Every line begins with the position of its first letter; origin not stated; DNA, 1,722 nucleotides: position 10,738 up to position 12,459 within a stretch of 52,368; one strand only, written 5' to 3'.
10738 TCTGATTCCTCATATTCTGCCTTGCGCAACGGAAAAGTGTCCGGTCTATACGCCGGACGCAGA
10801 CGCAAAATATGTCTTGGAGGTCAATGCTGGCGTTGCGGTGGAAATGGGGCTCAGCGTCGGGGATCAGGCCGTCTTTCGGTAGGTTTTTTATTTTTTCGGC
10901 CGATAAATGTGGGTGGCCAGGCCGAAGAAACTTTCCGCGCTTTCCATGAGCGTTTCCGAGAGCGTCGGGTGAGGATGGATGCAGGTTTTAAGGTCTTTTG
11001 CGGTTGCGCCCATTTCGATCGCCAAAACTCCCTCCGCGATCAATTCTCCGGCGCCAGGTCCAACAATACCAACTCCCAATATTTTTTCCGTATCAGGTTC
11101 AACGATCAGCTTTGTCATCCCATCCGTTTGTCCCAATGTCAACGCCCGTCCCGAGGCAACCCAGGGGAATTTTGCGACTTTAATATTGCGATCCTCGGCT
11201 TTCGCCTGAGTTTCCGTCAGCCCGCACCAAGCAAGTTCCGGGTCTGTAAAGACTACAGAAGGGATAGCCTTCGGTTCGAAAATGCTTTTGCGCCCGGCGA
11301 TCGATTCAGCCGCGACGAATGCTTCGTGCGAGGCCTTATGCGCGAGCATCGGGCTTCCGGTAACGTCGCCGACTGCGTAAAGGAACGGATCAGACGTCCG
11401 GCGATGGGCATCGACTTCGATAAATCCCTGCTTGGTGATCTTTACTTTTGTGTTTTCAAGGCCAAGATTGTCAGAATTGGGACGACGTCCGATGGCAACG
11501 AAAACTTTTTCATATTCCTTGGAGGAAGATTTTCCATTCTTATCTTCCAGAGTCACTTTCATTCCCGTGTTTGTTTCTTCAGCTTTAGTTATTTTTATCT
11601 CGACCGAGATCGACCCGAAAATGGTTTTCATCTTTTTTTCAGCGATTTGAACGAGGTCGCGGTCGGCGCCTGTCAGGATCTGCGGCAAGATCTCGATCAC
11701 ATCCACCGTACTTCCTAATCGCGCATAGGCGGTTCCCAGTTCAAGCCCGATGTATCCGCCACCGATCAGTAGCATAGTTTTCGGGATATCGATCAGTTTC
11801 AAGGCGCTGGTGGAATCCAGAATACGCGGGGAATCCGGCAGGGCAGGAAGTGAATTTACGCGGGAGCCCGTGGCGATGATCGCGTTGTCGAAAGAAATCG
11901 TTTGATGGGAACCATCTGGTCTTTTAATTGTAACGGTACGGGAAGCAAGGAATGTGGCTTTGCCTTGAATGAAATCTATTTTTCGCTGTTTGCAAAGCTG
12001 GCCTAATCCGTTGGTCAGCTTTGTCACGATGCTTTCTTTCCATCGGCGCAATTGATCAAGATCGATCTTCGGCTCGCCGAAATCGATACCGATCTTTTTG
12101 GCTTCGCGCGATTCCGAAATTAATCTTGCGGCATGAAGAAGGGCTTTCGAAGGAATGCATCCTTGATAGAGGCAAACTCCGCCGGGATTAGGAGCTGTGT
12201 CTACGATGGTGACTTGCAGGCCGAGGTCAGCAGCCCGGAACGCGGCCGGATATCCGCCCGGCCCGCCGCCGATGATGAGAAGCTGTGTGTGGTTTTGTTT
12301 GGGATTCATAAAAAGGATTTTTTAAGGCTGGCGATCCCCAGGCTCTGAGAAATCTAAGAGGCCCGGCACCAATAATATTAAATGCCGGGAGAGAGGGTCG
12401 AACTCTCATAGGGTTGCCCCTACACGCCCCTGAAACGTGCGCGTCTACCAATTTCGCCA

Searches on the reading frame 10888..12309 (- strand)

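Call 63: search_protein_families(library=pfam, proteins=[window:10888-12309:-], max_evalue=0.00001)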
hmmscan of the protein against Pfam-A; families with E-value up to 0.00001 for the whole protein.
window:10888-12309:- (473 aa): 6 families
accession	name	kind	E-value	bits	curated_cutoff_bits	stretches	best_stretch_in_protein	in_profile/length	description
PF07992.20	Pyr_redox_2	-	3.1e-63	214.3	26.1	1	9-330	2-291/291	Pyridine nucleotide-disulphide oxidoreductase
PF02852.28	Pyr_redox_dim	-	1.2e-38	132.2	25.3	1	349-457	1-109/110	Pyridine nucleotide-disulphide oxidoreductase, dimerisation domain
PF00070.33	Pyr_redox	-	3.8e-16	59.8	22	1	179-255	2-80/82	Pyridine nucleotide-disulphide oxidoreductase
PF13450.12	NAD_binding_8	-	2.2e-07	31.5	21.9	0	12-46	1-35/68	NAD(P)-binding Rossmann-like domain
PF12831.13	FAD_oxidored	-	2.1e-06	27.8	27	1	10-50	2-42/416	FAD dependent oxidoreductase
PF01134.28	GIDA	-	3.4e-06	26.8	22.1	0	10-69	2-58/391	Glucose inhibited division protein A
